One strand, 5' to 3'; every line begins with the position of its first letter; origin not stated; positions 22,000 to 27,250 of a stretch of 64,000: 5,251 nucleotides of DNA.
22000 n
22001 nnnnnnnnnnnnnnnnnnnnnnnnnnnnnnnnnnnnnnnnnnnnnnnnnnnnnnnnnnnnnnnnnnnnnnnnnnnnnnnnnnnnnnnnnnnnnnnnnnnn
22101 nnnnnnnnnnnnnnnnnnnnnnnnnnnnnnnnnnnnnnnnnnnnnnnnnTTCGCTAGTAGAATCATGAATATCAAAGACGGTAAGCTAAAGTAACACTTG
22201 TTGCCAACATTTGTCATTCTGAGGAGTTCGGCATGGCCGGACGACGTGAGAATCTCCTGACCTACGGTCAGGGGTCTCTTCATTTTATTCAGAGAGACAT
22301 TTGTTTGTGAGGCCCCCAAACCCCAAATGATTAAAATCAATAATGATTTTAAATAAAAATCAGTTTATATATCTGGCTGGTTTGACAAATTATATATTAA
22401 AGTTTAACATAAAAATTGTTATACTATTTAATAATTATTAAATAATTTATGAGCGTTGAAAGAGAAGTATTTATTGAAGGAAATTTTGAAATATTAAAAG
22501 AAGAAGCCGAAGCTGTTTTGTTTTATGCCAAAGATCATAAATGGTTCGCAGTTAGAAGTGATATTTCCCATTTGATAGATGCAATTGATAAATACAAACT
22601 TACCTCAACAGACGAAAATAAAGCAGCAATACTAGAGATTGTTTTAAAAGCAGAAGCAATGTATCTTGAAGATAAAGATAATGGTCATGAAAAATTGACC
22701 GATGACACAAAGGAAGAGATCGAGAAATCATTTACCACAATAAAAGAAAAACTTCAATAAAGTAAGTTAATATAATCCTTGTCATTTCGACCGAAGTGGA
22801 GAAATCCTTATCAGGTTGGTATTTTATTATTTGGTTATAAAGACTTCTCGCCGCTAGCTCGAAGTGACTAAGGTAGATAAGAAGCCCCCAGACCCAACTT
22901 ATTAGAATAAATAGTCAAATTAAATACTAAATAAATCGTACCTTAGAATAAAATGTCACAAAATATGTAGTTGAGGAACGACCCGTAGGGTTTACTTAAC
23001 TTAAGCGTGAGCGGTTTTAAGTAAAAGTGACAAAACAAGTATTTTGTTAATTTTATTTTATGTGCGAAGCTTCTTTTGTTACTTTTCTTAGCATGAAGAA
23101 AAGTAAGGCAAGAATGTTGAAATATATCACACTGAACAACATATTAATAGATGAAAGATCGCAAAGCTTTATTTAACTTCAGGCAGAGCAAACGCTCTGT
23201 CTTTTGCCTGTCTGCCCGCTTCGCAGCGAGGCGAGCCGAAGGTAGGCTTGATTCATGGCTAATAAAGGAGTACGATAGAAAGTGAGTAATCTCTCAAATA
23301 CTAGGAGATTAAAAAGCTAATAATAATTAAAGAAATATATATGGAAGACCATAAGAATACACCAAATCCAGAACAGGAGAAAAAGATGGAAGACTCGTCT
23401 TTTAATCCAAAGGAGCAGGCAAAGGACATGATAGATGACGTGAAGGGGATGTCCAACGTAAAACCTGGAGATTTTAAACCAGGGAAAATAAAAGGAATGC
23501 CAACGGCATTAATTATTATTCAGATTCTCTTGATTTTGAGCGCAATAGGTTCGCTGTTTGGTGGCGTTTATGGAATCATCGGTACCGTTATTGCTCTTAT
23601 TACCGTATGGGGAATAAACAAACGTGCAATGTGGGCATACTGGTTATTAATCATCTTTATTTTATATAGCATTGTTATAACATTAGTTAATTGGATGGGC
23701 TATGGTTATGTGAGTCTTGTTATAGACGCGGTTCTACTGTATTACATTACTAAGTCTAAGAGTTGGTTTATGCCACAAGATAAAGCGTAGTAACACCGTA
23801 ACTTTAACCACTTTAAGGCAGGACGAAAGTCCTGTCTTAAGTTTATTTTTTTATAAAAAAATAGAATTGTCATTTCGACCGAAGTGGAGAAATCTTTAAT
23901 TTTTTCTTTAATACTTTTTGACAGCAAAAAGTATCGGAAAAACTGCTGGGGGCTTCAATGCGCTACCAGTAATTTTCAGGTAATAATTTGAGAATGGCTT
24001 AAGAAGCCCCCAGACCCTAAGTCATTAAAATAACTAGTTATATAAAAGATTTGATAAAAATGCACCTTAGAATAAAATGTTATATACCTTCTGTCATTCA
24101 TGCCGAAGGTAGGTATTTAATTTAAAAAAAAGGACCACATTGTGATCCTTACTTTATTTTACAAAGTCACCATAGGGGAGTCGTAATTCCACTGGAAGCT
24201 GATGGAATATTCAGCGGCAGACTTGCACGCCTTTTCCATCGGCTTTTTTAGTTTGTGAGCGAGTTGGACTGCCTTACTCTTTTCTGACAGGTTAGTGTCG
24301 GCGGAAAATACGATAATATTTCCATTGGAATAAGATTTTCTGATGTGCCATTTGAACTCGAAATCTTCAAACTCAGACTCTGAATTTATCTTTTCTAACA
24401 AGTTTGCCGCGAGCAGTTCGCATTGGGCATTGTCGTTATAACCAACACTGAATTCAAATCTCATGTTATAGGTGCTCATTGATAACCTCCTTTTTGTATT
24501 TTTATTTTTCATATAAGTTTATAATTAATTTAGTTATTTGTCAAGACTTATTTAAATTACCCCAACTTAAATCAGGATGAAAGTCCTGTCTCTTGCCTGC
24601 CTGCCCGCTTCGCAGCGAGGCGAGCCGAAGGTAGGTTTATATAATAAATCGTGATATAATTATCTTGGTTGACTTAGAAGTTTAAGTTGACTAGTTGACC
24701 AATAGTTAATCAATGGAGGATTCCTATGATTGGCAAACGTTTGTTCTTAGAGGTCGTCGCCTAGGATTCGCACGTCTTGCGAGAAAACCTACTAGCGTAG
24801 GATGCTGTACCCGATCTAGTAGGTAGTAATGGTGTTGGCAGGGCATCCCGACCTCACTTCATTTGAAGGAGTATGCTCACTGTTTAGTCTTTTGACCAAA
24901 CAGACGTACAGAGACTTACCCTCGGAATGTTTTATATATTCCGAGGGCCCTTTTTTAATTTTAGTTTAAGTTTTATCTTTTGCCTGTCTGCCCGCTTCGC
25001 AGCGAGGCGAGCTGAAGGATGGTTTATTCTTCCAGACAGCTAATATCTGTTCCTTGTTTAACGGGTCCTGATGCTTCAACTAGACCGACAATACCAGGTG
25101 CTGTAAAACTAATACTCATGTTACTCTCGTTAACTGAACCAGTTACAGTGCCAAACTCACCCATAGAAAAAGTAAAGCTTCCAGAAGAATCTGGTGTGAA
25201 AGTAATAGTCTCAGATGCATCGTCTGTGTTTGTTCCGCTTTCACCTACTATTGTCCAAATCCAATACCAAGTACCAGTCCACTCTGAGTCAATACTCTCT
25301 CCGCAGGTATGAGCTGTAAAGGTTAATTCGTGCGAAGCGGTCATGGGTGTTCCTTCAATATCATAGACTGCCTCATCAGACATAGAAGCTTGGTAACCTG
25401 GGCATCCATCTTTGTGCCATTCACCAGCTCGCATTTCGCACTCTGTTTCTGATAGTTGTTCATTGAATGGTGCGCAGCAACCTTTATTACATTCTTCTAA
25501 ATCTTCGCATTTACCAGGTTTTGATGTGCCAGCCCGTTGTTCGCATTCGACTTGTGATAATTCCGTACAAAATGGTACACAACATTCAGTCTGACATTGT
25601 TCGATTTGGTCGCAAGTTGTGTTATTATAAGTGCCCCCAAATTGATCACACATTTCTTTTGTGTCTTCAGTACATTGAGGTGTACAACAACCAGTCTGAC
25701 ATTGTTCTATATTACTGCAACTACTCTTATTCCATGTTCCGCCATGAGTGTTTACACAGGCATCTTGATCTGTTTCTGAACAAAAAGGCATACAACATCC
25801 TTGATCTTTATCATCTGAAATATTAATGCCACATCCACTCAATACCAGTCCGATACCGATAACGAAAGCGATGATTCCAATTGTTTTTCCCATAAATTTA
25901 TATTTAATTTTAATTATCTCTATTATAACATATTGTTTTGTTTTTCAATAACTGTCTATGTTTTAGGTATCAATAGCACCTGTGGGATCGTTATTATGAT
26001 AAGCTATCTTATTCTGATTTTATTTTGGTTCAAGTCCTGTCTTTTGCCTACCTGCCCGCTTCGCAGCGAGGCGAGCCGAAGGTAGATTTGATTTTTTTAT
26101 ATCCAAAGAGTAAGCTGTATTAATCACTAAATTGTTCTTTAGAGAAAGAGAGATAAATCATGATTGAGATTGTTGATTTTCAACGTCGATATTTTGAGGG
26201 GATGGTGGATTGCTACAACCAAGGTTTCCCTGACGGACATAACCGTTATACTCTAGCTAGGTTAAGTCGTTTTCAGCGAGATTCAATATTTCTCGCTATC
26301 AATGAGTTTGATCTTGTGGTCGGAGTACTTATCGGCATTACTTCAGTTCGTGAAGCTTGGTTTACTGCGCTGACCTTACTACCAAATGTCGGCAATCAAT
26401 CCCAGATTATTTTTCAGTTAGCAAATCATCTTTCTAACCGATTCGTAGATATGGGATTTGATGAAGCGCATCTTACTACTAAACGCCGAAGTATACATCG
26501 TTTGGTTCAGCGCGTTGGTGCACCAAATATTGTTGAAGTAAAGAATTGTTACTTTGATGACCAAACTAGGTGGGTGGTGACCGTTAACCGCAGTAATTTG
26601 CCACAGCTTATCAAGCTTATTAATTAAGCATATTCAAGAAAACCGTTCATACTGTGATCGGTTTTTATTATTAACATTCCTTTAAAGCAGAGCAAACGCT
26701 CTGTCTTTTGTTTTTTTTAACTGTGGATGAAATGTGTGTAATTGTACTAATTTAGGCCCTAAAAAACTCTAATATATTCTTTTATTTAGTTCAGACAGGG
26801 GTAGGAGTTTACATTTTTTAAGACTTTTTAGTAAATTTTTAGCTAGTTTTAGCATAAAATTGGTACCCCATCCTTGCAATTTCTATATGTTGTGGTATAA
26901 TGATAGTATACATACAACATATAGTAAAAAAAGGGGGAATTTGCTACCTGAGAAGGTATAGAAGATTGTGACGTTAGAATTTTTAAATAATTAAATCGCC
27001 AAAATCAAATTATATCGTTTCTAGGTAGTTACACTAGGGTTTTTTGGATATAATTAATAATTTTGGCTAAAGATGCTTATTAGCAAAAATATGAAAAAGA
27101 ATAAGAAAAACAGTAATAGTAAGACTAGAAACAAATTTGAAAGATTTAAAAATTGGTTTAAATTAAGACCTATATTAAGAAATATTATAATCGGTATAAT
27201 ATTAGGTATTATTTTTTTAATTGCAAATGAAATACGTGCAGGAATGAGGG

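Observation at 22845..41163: About 18-kb accessory island bounded by large inverted repeats, with a third partial internal copy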

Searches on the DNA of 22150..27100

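Call 40: search_rna_families(source=window, start=22150, end=27100, threshold=evalue, max_evalue=1, show_alignments=2)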
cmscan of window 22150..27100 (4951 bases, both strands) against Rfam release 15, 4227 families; matches with E-value up to 1: 1.
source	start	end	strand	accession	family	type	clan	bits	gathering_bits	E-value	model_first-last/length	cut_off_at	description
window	22700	22730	-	RF00390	TYMV_upPK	Cis-reg;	-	20.7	38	0.89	1-23/23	no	turnip yellow mosaic virus upstream pseudo-knot (TYMV_upPK)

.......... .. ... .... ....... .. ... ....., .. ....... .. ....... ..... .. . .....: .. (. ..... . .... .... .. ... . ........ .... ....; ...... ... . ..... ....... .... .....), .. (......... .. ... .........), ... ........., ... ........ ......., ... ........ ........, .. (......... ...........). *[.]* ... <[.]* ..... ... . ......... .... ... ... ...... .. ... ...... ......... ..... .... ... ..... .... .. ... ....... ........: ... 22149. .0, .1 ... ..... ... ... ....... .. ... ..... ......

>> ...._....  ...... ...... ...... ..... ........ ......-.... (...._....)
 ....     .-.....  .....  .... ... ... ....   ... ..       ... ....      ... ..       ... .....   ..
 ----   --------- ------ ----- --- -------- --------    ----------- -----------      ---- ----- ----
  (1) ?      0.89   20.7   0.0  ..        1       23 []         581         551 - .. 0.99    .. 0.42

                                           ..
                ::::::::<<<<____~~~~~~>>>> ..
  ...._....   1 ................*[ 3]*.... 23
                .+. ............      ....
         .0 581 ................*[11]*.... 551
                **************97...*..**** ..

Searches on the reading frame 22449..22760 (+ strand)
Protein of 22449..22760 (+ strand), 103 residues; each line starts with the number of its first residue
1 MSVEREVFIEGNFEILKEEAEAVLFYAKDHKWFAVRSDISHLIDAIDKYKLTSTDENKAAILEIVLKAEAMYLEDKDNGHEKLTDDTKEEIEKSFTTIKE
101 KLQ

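Call 9: search_protein_families(library=pfam, proteins=[window:22449-22760:+], max_evalue=0.01)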
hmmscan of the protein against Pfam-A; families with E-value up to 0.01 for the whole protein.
window:22449-22760:+ (103 aa): 1 family
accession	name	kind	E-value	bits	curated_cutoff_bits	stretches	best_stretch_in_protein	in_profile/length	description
PF17111.11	PigL_N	-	0.0028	17.5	27.2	1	36-103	112-174/209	Pigment biosynthesis cluster protein PigL N-terminal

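Call 22: find_encoding_contigs(protein=window:22449-22760:+, flank=10000, max_places=10)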
Protein window:22449-22760:+ (103 aa): 3 contigs read that carry it; 2 places shown.
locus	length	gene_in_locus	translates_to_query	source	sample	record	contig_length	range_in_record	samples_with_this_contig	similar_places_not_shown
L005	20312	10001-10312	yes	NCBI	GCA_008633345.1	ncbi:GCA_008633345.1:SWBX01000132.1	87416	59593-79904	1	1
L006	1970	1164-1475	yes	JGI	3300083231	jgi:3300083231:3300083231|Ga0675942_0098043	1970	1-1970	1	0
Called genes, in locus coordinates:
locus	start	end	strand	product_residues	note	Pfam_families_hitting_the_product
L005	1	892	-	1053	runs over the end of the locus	PF00873:ACR_tran, PF03176:MMPL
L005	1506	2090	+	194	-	PF04542:Sigma70_r2, PF08281:Sigma70_r4_2, PF04545:Sigma70_r4 (weak)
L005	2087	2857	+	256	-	-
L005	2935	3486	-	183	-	-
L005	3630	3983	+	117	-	-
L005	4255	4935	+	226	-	PF02463:SMC_N, PF00005:ABC_tran, PF13304:AAA_21 (faint)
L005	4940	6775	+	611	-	PF02687:FtsX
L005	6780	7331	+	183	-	-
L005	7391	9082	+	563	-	PF02687:FtsX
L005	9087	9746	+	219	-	PF00005:ABC_tran, PF02463:SMC_N, PF13304:AAA_21 (faint)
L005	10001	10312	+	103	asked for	-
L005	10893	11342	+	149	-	-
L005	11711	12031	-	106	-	-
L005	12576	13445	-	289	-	-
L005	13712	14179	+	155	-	-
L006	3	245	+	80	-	?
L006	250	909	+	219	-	PF00005:ABC_tran, PF02463:SMC_N, PF13304:AAA_21 (faint)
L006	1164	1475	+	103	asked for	-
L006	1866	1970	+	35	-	?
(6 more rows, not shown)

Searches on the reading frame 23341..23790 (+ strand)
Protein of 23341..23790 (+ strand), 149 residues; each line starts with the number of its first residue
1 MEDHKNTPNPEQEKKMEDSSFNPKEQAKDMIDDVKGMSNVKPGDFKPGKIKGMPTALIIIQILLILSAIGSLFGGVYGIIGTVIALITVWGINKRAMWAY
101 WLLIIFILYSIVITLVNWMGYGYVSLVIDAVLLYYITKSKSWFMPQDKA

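Call 9: search_protein_families(library=pfam, proteins=[window:23341-23790:+], max_evalue=0.01)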
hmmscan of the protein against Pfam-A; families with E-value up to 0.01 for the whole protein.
window:23341-23790:+ (149 aa): 0 families

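Call 21: find_encoding_contigs(protein=window:23341-23790:+, flank=10000, max_places=10)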
Protein window:23341-23790:+ (149 aa): 3 contigs read that carry it; 2 places shown.
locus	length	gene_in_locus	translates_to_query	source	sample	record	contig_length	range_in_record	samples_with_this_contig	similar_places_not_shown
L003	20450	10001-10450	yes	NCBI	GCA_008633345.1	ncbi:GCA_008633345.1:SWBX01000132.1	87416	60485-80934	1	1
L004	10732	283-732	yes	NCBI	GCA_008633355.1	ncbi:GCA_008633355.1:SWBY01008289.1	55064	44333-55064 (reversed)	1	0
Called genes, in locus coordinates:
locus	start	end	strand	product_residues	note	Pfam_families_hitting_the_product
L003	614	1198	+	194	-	PF04542:Sigma70_r2, PF08281:Sigma70_r4_2, PF04545:Sigma70_r4 (weak)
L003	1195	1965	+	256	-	-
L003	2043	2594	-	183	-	-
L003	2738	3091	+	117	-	-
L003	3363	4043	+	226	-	PF02463:SMC_N, PF00005:ABC_tran, PF13304:AAA_21 (faint)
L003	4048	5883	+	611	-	PF02687:FtsX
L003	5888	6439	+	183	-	-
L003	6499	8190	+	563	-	PF02687:FtsX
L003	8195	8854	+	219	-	PF00005:ABC_tran, PF02463:SMC_N, PF13304:AAA_21 (faint)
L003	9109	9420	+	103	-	-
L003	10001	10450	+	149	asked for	-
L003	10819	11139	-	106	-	-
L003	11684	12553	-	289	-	-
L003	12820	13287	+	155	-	-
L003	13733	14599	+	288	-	-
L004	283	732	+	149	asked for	-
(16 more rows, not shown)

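Call 45: search_protein_families(library=padloc, proteins=[window:23341-23790:+], max_evalue=0.01)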
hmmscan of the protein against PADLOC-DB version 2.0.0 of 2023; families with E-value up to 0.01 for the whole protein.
window:23341-23790:+ (149 aa): 0 families

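Call 46: search_protein_families(library=ncbifam, proteins=[window:23341-23790:+], max_evalue=0.01)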
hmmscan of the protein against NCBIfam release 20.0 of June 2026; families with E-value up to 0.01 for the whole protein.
window:23341-23790:+ (149 aa): 0 families

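Call 47: search_protein_families(library=phrogs, proteins=[window:23341-23790:+], max_evalue=0.01)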
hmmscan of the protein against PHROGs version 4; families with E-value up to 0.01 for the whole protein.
window:23341-23790:+ (149 aa): 0 families

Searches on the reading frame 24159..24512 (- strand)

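Call 9: search_protein_families(library=pfam, proteins=[window:24159-24512:-], max_evalue=0.01)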
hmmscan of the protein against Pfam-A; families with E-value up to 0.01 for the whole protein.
window:24159-24512:- (117 aa): 0 families

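Call 45: search_protein_families(library=padloc, proteins=[window:24159-24512:-], max_evalue=0.01)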
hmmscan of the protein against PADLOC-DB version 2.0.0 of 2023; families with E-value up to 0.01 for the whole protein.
window:24159-24512:- (117 aa): 1 family
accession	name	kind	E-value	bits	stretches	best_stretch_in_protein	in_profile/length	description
PDLC04834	PDC-S03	-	0.0056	14.4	1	41-99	7-65/184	-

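Call 46: search_protein_families(library=ncbifam, proteins=[window:24159-24512:-], max_evalue=0.01)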
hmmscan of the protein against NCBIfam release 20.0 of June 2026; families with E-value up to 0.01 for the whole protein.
window:24159-24512:- (117 aa): 0 families

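Call 47: search_protein_families(library=phrogs, proteins=[window:24159-24512:-], max_evalue=0.01)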
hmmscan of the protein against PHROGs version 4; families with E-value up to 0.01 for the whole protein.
window:24159-24512:- (117 aa): 0 families
